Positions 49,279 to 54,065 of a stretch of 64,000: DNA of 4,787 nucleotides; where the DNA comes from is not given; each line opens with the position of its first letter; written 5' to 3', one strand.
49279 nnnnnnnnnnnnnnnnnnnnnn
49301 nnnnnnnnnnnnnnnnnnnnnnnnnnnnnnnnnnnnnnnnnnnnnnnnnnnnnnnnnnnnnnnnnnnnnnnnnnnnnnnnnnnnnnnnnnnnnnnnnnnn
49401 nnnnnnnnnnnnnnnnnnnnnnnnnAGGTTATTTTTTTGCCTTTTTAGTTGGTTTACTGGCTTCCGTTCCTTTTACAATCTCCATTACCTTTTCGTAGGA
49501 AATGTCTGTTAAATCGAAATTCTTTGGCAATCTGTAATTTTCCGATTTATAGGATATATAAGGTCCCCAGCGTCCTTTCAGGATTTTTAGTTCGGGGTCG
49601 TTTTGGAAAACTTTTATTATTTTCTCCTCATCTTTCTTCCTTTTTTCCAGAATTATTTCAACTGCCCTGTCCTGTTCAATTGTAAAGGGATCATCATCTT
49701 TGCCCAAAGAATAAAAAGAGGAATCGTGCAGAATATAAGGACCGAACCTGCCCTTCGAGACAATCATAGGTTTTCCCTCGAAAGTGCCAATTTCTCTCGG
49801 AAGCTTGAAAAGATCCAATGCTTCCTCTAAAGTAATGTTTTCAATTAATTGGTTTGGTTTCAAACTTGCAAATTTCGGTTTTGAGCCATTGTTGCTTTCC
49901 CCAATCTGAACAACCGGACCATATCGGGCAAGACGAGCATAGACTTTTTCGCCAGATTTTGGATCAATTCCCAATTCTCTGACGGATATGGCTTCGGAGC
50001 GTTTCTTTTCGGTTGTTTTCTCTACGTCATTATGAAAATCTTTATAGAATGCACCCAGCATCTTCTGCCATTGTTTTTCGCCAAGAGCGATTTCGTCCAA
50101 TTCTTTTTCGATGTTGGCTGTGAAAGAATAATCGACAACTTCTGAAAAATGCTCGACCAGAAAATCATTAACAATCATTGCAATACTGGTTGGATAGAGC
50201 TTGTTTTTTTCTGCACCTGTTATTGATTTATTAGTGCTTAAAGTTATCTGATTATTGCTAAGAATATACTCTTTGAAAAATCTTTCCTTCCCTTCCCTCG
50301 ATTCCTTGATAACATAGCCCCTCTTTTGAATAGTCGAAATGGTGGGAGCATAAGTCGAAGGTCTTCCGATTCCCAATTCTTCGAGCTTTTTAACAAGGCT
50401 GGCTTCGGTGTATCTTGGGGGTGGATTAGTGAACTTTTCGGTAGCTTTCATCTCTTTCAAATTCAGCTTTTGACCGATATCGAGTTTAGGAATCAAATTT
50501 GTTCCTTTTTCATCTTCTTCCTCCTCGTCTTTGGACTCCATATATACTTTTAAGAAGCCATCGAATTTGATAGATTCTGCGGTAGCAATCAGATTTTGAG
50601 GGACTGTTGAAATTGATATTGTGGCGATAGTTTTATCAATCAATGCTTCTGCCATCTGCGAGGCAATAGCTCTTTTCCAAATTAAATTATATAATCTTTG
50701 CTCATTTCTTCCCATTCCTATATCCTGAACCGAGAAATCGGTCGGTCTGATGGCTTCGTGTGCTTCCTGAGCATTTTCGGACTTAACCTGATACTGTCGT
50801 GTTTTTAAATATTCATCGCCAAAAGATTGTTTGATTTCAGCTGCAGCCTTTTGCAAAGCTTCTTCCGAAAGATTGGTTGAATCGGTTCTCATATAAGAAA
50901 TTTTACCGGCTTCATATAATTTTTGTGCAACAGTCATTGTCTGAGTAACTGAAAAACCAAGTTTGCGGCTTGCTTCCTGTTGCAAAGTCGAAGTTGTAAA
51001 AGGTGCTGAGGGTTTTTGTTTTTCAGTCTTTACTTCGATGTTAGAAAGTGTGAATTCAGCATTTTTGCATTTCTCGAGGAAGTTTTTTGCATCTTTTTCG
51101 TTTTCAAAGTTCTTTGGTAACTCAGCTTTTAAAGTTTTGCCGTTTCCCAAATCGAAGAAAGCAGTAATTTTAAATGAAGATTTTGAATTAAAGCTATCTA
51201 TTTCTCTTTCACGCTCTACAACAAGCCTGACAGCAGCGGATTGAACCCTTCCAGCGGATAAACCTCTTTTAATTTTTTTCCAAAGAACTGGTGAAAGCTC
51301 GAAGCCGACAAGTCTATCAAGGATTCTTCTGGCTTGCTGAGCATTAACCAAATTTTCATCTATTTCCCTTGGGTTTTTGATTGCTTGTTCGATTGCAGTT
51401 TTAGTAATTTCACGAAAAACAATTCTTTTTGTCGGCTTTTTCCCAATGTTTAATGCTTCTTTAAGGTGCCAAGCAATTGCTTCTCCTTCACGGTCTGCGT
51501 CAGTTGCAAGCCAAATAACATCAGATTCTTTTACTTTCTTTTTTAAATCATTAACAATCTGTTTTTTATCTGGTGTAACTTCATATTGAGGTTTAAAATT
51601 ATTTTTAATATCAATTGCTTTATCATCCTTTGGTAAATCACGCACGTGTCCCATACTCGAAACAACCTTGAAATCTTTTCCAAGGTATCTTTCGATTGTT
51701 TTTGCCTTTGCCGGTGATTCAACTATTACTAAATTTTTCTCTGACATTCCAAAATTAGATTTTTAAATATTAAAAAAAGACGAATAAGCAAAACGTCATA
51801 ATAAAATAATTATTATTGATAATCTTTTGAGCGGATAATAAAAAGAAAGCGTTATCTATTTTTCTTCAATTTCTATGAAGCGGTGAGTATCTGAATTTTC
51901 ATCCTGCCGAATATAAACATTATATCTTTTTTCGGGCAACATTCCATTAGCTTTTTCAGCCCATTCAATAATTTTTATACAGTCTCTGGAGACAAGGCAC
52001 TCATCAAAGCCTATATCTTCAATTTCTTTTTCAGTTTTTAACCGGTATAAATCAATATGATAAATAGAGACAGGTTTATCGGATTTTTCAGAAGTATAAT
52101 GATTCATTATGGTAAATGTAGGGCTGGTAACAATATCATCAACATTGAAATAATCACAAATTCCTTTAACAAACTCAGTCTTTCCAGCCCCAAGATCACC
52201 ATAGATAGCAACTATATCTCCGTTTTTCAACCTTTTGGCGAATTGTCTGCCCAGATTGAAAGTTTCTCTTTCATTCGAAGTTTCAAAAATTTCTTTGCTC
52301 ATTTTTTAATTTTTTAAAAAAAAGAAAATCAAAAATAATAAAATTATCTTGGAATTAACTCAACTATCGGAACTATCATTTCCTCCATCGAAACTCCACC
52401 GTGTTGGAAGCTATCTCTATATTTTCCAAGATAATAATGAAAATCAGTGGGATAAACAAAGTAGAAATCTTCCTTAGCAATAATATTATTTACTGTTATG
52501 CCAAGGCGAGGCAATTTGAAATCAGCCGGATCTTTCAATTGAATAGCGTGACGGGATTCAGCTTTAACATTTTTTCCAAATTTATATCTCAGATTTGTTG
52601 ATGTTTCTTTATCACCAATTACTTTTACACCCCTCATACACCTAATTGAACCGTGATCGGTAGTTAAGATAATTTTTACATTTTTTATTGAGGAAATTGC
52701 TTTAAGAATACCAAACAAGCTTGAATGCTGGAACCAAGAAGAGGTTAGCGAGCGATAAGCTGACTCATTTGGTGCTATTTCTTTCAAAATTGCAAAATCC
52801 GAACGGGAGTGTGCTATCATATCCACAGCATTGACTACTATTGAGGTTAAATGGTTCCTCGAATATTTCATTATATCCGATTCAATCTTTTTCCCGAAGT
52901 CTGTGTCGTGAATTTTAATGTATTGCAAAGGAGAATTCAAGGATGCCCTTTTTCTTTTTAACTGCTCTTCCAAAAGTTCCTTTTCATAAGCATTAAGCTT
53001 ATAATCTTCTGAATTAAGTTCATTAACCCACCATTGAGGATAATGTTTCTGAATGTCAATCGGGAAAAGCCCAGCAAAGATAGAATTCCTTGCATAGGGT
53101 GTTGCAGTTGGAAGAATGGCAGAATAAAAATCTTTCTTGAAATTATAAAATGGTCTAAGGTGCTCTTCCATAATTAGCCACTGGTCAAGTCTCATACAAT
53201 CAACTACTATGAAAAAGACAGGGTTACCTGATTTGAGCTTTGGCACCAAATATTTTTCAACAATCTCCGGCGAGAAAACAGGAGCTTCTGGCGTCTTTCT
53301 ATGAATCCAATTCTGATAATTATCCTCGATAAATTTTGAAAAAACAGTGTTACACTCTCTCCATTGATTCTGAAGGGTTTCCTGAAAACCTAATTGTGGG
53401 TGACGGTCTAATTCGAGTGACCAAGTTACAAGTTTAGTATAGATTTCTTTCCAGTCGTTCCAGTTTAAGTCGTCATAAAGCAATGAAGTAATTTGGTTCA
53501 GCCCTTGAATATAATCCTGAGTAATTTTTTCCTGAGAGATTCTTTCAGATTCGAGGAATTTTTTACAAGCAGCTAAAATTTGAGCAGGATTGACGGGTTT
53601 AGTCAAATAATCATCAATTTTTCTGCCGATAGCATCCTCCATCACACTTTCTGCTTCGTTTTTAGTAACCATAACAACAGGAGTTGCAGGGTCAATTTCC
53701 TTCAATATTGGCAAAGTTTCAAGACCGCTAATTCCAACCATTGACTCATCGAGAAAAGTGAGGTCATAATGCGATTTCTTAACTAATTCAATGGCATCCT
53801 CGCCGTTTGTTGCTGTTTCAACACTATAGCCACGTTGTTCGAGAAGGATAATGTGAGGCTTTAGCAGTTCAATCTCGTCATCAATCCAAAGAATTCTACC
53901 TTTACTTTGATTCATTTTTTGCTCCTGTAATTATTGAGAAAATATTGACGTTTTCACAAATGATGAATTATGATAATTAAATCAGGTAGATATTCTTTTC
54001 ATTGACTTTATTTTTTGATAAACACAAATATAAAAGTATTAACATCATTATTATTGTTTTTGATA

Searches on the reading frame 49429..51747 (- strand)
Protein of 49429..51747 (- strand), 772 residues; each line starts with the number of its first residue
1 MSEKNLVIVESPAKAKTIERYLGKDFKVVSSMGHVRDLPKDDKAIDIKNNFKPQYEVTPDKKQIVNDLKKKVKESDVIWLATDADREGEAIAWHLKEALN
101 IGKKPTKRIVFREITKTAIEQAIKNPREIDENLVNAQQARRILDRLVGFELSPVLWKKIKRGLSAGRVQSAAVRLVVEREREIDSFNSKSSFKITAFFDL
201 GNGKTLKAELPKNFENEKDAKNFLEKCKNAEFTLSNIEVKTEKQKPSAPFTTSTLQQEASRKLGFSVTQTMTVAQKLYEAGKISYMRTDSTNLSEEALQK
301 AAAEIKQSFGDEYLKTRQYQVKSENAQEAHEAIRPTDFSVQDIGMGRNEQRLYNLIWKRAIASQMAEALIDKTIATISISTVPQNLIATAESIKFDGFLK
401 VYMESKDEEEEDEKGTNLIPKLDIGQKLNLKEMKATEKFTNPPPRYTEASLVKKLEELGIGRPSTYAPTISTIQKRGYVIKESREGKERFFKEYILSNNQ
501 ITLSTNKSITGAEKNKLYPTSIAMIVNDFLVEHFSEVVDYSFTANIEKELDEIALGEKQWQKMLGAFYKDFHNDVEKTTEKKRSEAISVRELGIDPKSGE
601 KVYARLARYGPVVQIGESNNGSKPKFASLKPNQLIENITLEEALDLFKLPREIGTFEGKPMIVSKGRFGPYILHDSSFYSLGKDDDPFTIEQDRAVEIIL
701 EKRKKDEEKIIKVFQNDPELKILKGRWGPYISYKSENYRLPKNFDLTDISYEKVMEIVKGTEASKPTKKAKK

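Call 67: search_protein_families(library=pfam, proteins=[window:49429-51747:-], max_evalue=0.00001)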
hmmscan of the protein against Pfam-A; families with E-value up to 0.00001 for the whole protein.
window:49429-51747:- (772 aa): 3 families
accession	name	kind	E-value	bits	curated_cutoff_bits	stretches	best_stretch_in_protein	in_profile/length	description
PF01131.25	Topoisom_bac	-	3.8e-120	402.1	35.1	2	129-484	2-362/411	DNA topoisomerase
PF13368.11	Toprim_C_rpt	-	4.9e-39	132.5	22.3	3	657-706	4-53/57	Topoisomerase C-terminal repeat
PF01751.28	Toprim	-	2.3e-22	79.4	23.1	1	6-114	2-96/96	Toprim domain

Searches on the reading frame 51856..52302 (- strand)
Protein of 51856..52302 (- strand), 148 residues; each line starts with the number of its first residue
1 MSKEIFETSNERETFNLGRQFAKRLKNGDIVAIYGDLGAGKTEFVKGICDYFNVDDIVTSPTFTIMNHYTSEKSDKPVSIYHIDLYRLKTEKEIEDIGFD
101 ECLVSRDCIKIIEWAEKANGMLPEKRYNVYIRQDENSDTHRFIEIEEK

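Call 67: search_protein_families(library=pfam, proteins=[window:51856-52302:-], max_evalue=0.00001)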
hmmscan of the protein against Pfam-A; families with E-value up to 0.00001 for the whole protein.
window:51856-52302:- (148 aa): 1 family
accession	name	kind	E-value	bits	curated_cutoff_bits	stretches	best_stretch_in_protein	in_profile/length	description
PF02367.23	TsaE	-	2.7e-39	134.5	26.6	1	9-137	2-124/128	Threonylcarbamoyl adenosine biosynthesis protein TsaE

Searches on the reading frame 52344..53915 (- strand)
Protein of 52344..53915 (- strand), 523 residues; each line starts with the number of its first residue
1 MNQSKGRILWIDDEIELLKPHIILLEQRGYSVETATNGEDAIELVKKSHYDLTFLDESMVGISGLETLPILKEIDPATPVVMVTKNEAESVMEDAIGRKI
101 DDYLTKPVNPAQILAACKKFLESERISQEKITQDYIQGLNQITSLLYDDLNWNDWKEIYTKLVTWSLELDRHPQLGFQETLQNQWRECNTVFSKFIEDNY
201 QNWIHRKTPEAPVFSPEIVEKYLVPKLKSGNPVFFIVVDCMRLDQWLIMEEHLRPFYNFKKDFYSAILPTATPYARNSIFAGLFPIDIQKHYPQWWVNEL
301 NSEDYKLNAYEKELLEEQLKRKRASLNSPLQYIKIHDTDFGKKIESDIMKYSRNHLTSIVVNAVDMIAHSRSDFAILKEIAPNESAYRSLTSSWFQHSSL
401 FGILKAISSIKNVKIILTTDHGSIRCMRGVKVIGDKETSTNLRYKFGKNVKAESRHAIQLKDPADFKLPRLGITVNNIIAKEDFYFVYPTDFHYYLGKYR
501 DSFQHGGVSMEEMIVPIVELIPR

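Call 41: search_protein_families(library=ncbifam, proteins=[window:52344-53915:-], max_evalue=0.001)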
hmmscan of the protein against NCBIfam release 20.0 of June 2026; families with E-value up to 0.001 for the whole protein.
window:52344-53915:- (523 aa): 88 families (the best 25 are shown)
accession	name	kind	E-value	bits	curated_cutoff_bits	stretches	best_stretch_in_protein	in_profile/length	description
NF052313.1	T9SS_RR_PorX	equivalog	1.6e-210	700.3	300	1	7-522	2-512/513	T9SS response regulator signal transducer PorX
NF033449.0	BREX_PglZ_3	exception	2.1e-31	109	250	1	107-520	254-641/642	BREX-3 system phosphatase PglZ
NF047793.1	ResRegPgtA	equivalog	8.3e-19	67.7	650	1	2-128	2-130/414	two-component system response regulator PgtA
NF053854.1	RespRegPhoBBctds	equivalog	4e-14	52.5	270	1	8-132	1-126/225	two-component system response regulator PhoB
NF007935.0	PRK10651.1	equivalog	4.4e-14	52.2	250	1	2-139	3-142/216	two-component system response regulator NarL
NF053512.1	nitric_RR_NosR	exception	4.9e-14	52.2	400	1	8-198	1-187/422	response regulator c-di-GMP phosphodiesterase, NosR family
NF033117.2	vanR_ACDEGLN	exception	1.2e-13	51.2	350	1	8-123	1-115/226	VanR-ABDEGLN family response regulator transcription factor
NF007005.1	PRK09468.1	equivalog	1.7e-13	50.5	331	1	5-122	3-120/237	osmolarity response regulator transcription factor OmpR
NF008199.0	PRK10955.1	equivalog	1.9e-13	50.9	341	1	7-135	3-129/232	envelope stress response regulator transcription factor CpxR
NF008318.0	PRK11107.1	equivalog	3.3e-13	48.6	890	1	7-137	669-801/920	two-component sensor histidine kinase BarA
NF045991.1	RespRegCtrARhodob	equivalog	5.9e-13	49.1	350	1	7-129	2-125/224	response regulator transcription factor CtrA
NF041734.1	resp_reg_RppA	equivalog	6.6e-13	48.5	250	1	7-120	2-117/229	two-component system response regulator RppA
TIGR02154.1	PhoB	equivalog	7.8e-13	48.2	296.2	1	7-128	4-127/226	phosphate regulon transcriptional regulator PhoB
NF007135.0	PRK09581.1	equivalog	1.1e-12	47.6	474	1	7-120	4-119/457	PleD family two-component system response regulator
NF008296.0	PRK11083.1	equivalog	2.8e-12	46.5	273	1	5-126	3-123/228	two-component system response regulator CreB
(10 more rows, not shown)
